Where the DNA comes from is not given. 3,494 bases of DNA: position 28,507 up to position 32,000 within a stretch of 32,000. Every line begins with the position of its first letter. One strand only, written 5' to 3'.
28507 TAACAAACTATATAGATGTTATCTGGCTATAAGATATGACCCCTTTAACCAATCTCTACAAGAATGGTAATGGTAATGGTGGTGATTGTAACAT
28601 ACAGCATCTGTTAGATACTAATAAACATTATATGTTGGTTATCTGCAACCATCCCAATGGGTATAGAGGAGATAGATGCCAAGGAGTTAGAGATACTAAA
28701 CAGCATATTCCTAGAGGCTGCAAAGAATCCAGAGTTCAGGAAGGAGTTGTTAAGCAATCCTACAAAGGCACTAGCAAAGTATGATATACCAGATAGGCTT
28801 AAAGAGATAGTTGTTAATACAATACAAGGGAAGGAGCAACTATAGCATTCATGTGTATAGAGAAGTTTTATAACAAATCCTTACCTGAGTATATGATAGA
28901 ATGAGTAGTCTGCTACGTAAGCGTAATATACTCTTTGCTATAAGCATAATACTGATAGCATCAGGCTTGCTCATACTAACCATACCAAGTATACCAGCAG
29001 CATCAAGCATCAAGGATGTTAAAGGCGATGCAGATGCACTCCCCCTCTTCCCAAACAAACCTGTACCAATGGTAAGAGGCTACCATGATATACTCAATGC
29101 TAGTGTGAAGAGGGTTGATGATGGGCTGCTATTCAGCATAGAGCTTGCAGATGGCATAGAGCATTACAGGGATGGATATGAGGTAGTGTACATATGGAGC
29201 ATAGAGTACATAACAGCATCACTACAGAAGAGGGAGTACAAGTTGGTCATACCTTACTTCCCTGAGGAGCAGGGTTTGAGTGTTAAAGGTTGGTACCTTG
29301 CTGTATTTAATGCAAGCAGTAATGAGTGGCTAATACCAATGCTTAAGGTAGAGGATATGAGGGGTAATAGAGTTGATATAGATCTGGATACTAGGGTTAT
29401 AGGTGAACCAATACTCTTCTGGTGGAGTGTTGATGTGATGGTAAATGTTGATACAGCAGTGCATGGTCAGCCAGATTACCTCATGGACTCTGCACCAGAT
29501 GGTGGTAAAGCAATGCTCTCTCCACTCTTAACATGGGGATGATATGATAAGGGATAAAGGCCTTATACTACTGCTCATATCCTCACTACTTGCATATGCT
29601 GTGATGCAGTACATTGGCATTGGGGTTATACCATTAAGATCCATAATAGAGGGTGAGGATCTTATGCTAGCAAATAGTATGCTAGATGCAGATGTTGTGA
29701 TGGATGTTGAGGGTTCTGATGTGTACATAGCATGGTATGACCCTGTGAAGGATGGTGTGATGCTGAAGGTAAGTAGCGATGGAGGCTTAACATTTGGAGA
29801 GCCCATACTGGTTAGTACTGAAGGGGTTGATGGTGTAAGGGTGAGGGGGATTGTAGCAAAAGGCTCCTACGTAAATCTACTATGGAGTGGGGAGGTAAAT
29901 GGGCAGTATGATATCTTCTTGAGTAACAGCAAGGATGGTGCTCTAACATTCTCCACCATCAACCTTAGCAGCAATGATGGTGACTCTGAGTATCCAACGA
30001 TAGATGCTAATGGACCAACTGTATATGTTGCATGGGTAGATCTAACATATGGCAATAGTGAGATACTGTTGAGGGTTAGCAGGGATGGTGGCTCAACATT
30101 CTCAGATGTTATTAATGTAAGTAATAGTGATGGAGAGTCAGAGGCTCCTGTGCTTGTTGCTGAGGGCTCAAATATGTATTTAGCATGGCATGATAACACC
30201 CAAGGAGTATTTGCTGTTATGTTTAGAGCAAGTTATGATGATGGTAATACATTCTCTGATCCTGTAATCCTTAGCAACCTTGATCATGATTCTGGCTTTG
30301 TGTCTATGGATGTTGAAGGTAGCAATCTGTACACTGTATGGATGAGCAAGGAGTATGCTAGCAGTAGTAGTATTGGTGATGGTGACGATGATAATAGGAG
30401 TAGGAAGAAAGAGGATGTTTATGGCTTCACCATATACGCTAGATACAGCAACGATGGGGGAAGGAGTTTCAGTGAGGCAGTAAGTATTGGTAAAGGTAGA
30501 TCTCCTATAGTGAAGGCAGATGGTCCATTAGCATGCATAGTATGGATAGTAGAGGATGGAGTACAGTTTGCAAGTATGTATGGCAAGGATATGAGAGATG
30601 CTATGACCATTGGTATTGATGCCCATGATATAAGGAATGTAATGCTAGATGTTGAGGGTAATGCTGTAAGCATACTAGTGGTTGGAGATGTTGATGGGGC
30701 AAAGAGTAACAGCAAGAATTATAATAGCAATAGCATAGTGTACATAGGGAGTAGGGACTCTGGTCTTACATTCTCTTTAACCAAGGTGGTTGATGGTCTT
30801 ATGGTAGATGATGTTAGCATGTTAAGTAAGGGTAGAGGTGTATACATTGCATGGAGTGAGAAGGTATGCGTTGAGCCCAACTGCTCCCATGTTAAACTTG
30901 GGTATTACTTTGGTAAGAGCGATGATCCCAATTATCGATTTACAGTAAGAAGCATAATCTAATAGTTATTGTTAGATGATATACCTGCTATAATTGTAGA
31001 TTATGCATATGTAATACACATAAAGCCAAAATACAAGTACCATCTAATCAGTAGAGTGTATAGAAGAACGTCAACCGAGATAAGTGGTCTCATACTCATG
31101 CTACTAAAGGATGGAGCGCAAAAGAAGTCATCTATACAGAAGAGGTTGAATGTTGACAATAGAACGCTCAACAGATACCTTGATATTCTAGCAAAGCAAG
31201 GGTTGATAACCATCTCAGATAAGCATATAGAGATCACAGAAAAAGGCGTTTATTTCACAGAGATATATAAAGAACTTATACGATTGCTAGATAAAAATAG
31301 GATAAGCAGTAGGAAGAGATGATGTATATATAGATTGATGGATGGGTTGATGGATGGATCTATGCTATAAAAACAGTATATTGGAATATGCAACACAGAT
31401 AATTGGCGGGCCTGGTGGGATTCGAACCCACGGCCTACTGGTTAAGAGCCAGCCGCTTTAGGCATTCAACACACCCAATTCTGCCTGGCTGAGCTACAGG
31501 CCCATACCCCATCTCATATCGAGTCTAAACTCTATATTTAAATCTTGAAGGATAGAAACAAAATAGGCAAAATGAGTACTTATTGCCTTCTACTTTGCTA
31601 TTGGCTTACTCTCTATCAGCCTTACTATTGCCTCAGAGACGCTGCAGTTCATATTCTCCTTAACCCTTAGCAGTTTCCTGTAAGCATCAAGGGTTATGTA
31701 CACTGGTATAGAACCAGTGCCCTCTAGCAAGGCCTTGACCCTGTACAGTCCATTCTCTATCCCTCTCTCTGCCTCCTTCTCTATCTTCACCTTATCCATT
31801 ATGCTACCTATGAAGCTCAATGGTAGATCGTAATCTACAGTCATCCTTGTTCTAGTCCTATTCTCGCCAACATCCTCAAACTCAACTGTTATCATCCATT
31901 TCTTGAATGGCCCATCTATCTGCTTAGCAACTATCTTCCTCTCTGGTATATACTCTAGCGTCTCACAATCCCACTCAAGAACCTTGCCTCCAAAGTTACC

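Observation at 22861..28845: YcaO-TfuA pair embedded in a transporter block, with a divergent NHLP-like peptide gene: candidate thioamide-forming modification system of unknown substrate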

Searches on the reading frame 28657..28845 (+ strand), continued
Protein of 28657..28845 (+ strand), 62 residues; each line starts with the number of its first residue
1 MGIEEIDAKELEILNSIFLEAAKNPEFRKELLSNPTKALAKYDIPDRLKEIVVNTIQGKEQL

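Call 90: search_protein_families(library=ncbifam, proteins=[P0262, P0274, P0308, P0313, P0315, P0336, P0319, P0302, P0275, P0284], max_evalue=0.001)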
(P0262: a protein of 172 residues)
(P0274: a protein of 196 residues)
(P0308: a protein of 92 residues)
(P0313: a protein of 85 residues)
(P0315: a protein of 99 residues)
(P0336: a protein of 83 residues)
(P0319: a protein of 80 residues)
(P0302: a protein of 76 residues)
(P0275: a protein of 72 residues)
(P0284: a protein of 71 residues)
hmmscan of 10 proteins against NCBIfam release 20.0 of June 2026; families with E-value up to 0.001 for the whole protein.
P0262 (172 aa): 6 families
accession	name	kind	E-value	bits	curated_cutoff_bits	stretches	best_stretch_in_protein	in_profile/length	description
TIGR03793.1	leader_NHLP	domain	9.8e-33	111.9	50.9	2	80-152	7-77/77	NHLP leader peptide family RiPP precursor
TIGR01323.1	nitrile_alph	equivalog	5e-13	49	249.85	2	13-59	112-158/189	nitrile hydratase subunit alpha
NF038399.1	NH_RiPP_Os17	domain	4.6e-09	36.2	40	1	5-32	3-30/63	Os1348 family NHLP clan protein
TIGR03887.1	thiocyan_alph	equivalog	1.6e-07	31.3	291.45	0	14-58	124-168/200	thiocyanate hydrolase subunit gamma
TIGR03795.1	RNP_Burkhold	subfamily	8.2e-06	26.1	41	0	9-33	21-45/114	BMA_0021/BMA_0022 family TOMM bacteriocin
TIGR03898.1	lanti_MRSA_kill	subfamily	0.0007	19.5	23.5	0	9-25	2-18/44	mersacidin/lichenicidin family type 2 lantibiotic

P0274 (196 aa): 8 families
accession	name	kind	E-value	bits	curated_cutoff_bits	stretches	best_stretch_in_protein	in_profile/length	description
TIGR03793.1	leader_NHLP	domain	2.2e-28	97.9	50.9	2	92-164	7-77/77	NHLP leader peptide family RiPP precursor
NF038399.1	NH_RiPP_Os17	domain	1.7e-10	40.9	40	1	16-52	3-38/63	Os1348 family NHLP clan protein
TIGR01323.1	nitrile_alph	equivalog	1.4e-09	37.8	249.85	1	100-162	113-175/189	nitrile hydratase subunit alpha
TIGR03795.1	RNP_Burkhold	subfamily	4.9e-06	26.8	41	0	23-59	24-62/114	BMA_0021/BMA_0022 family TOMM bacteriocin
TIGR03949.1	bact_IIb_cerein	subfamily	5.6e-06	26.1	21.5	1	151-183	2-41/45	class IIb bacteriocin, lactobin A/cerein 7B family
TIGR03887.1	thiocyan_alph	equivalog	6e-06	26.2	291.45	0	100-161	124-185/200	thiocyanate hydrolase subunit gamma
TIGR03898.1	lanti_MRSA_kill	subfamily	0.00068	19.5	23.5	0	151-164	31-44/44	mersacidin/lichenicidin family type 2 lantibiotic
NF033431.1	cinnamycin_RiPP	subfamily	0.0009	19.8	35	0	19-62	4-42/81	cinnamycin family lantibiotic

P0308 (92 aa): 1 family
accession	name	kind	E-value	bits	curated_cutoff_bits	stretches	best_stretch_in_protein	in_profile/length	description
NF038399.1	NH_RiPP_Os17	domain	5.3e-13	48.9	40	1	5-64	2-63/63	Os1348 family NHLP clan protein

P0313 (85 aa): 3 families
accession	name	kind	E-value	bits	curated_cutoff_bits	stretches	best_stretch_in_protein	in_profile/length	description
NF038399.1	NH_RiPP_Os17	domain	9.6e-15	54.4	40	1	5-64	2-63/63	Os1348 family NHLP clan protein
TIGR03793.1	leader_NHLP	domain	0.00017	21.4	50.9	1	4-33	4-33/77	NHLP leader peptide family RiPP precursor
NF033431.1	cinnamycin_RiPP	subfamily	0.00045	20.8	35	1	7-40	2-31/81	cinnamycin family lantibiotic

P0315 (99 aa): 1 family
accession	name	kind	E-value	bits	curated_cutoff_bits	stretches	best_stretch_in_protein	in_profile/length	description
NF038399.1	NH_RiPP_Os17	domain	4.9e-15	55.4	40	1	6-64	3-63/63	Os1348 family NHLP clan protein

P0336 (83 aa): 2 families
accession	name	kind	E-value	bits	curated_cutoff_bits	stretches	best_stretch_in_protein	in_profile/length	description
NF038399.1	NH_RiPP_Os17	domain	5.7e-16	58.4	40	1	4-64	1-63/63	Os1348 family NHLP clan protein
TIGR03793.1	leader_NHLP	domain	0.00076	19.3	50.9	0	4-32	4-32/77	NHLP leader peptide family RiPP precursor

P0319 (80 aa): 4 families
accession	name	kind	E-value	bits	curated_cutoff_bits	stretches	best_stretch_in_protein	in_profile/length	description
NF038399.1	NH_RiPP_Os17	domain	5.8e-22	77.6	40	1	4-64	1-63/63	Os1348 family NHLP clan protein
TIGR03793.1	leader_NHLP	domain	3e-05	23.8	50.9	1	4-32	4-32/77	NHLP leader peptide family RiPP precursor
TIGR04509.1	mod_pep_NH_fam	subfamily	0.00084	19.4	34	1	2-39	3-40/87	NHLP-related RiPP peptide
NF033431.1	cinnamycin_RiPP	subfamily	0.00085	19.9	35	1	8-29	3-24/81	cinnamycin family lantibiotic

P0302 (76 aa): 2 families
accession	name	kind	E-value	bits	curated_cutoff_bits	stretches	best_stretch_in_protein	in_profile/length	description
NF038399.1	NH_RiPP_Os17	domain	6.2e-12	45.4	40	1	5-63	2-62/63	Os1348 family NHLP clan protein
TIGR04351.1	TOMM_nitrile_2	subfamily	0.00021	20.8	65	1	8-36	4-32/48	TIGR04351 family putative TOMM peptide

P0275 (72 aa): 2 families
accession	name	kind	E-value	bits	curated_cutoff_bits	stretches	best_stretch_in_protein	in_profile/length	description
NF038399.1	NH_RiPP_Os17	domain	4.2e-13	49.2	40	1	6-55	3-54/63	Os1348 family NHLP clan protein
TIGR03793.1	leader_NHLP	domain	6.4e-05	22.7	50.9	1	5-33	5-33/77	NHLP leader peptide family RiPP precursor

P0284 (71 aa): 1 family
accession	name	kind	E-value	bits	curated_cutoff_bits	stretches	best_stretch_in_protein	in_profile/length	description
NF038399.1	NH_RiPP_Os17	domain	1.6e-12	47.3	40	1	4-56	1-55/63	Os1348 family NHLP clan protein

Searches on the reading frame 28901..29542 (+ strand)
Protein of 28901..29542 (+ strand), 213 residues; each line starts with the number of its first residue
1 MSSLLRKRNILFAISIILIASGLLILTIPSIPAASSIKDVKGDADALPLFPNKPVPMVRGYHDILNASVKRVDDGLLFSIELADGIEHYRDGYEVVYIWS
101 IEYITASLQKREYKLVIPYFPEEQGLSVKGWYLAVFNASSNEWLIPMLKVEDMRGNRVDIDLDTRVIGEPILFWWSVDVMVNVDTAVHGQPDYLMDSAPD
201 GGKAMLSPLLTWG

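Call 3: search_protein_families(library=pfam, proteins=[window:28901-29542:+], max_evalue=1)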
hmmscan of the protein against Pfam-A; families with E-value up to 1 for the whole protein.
window:28901-29542:+ (213 aa): 0 families

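Call 4: search_protein_families(library=ncbifam, proteins=[window:28901-29542:+], max_evalue=1)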
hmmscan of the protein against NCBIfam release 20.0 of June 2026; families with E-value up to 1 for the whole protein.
window:28901-29542:+ (213 aa): 0 families

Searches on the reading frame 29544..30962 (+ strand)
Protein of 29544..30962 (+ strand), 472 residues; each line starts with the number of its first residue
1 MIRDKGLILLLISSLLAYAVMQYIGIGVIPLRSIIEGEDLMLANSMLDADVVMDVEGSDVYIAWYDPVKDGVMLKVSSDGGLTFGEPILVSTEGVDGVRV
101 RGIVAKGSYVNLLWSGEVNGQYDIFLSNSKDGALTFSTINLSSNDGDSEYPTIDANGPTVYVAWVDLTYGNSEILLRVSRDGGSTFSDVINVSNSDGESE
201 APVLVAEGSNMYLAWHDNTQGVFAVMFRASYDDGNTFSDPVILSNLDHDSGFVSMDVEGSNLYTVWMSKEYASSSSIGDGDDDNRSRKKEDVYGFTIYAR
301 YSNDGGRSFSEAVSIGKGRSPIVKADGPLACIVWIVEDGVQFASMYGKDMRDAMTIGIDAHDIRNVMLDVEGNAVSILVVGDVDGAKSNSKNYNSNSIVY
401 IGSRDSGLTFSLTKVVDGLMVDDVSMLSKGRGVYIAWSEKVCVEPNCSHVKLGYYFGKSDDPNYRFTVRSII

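Call 3: search_protein_families(library=pfam, proteins=[window:29544-30962:+], max_evalue=1)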
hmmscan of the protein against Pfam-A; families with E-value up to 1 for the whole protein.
window:29544-30962:+ (472 aa): 2 families
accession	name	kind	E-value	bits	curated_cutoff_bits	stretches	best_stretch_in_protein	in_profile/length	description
PF13088.12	BNR_2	-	7.1e-08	32.6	31.4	2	77-268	87-259/277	BNR repeat-like domain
PF02012.26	BNR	-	0.0027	17.9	27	0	301-310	2-11/12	BNR/Asp-box repeat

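Call 4: search_protein_families(library=ncbifam, proteins=[window:29544-30962:+], max_evalue=1)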
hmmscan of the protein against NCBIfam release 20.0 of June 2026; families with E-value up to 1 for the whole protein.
window:29544-30962:+ (472 aa): 1 family
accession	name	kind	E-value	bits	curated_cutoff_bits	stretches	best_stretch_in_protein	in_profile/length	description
NF040591.1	choice_anch_O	subfamily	0.11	11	125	0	172-206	2-35/670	choice-of-anchor O protein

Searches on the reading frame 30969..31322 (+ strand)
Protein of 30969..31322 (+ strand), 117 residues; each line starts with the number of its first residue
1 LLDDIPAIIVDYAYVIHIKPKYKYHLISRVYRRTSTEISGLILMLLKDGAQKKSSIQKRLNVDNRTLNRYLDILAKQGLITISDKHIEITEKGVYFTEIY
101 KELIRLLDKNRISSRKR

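Call 3: search_protein_families(library=pfam, proteins=[window:30969-31322:+], max_evalue=1)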
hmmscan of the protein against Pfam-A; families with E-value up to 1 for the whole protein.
window:30969-31322:+ (117 aa): 28 families (the best 25 are shown)
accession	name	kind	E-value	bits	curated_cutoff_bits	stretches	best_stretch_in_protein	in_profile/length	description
PF14947.12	HTH_45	-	5.6e-14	52.4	25.5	1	32-106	1-75/77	Winged helix-turn-helix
PF25213.1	HVO_A0261_N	-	3.2e-07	30.6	35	1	42-109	16-83/86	HVO_A0261 N-terminal domain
PF24409.1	wHTH-PRTase_assc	-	2.5e-05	24.7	27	1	41-101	2-59/83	wHTH-PRTase associated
PF01047.28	MarR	-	8.9e-05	22.7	24.6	1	44-81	11-48/59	MarR family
PF21715.3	CggR_N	-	0.00021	21.4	30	1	56-98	23-65/71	CggR N-terminal DNA binding domain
PF14394.12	DUF4423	-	0.00083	19.6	30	1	43-107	29-95/165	Domain of unknown function (DUF4423)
PF01978.25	TrmB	-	0.0011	19.3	25.6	1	43-85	15-57/68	Sugar-specific transcriptional regulator TrmB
PF13463.12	HTH_27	-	0.0033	18.1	22.2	1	41-93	7-68/68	Winged helix DNA-binding domain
PF01022.26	HTH_5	-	0.0035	17.6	22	1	42-80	7-45/47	Bacterial regulatory protein, arsR family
PF13412.12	HTH_24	-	0.0047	16.9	21.9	1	43-81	10-48/48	Winged helix-turn-helix DNA-binding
PF06969.22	HemN_C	-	0.0048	17.4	24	1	56-96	26-67/67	HemN C-terminal domain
PF08279.18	HTH_11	-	0.0059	16.9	25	1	51-80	16-44/55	HTH domain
PF17007.11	HTH_micro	-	0.01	15.1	27.3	1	21-87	76-143/454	HTH-like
PF24101.1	eWH_GTF3C1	-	0.011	15.9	30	1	57-88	42-69/110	GTF3C1, extended winged-helix domain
PF13545.12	HTH_Crp_2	-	0.019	15.4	27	1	59-90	31-62/70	Crp-like helix-turn-helix domain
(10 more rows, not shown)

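Call 4: search_protein_families(library=ncbifam, proteins=[window:30969-31322:+], max_evalue=1)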
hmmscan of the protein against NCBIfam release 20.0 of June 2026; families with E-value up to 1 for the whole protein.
window:30969-31322:+ (117 aa): 13 families
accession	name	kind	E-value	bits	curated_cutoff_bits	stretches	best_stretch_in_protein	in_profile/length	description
NF053610.1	Sso10a_fam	subfamily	3.4e-13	49.4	60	1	33-94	1-61/64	Sso10a family chromatin protein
TIGR01884.1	cas_HTH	subfamily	3.4e-05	23.3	60.2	1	41-86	146-195/202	CRISPR-associated CARF protein Csa3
NF045919.1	HphnlacHdxRed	equivalog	9.7e-05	21.6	340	1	39-99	215-275/309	p-hydroxyphenylacetate 3-hydroxylase reductase component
NF040939.2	trans_reg_lrs14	equivalog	0.00054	20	90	1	24-82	10-68/103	Lrs14 family HTH-type transcriptional regulator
TIGR04543.1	ketoArg_3Met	equivalog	0.00089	18.4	425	1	17-97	8-85/336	2-ketoarginine methyltransferase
NF033545.0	transpos_IS630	equivalog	0.0022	17.5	100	1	41-110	4-71/299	IS630 family transposase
NF038251.1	AdcR_fam_Zn_TF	equivalog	0.0039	17.4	175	1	39-83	38-82/143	zinc-dependent MarR family transcriptional regulator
NF033789.1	repress_SdpR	subfamily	0.0042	17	100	1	42-84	13-55/79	autorepressor SdpR family transcription factor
NF053660.1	ORF80_fam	equivalog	0.0055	16.6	95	1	38-83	3-49/70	ORF80 family leucine zipper DNA-binding protein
NF053606.1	Sta1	subfamily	0.0057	16.7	80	1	26-86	11-70/100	Sta1 family transcriptional regulator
NF003210.0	PRK04172.1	equivalog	0.0072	15.2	350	1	46-95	16-68/496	phenylalanine--tRNA ligase subunit alpha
NF049968.1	QhpR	equivalog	0.046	12.9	250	1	33-72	185-224/284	AraC-like transcriptional regulator QhpR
NF041230.1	BagL_FevM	exception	0.097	12.7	230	1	41-82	45-86/145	MarR family transcriptional regulator BagL/FevM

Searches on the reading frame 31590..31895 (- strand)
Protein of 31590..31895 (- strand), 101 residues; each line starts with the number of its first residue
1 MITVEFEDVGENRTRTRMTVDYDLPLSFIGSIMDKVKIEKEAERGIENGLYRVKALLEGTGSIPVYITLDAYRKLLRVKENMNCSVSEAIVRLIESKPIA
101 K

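Call 23: search_protein_families(library=pfam, proteins=[window:31590-31895:-], max_evalue=0.001)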
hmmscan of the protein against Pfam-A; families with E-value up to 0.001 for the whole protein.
window:31590-31895:- (101 aa): 1 family
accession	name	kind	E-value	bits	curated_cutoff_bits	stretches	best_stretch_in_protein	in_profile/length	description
PF02697.20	VAPB_antitox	-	0.00018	22.7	27.9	1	65-97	3-34/69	Putative antitoxin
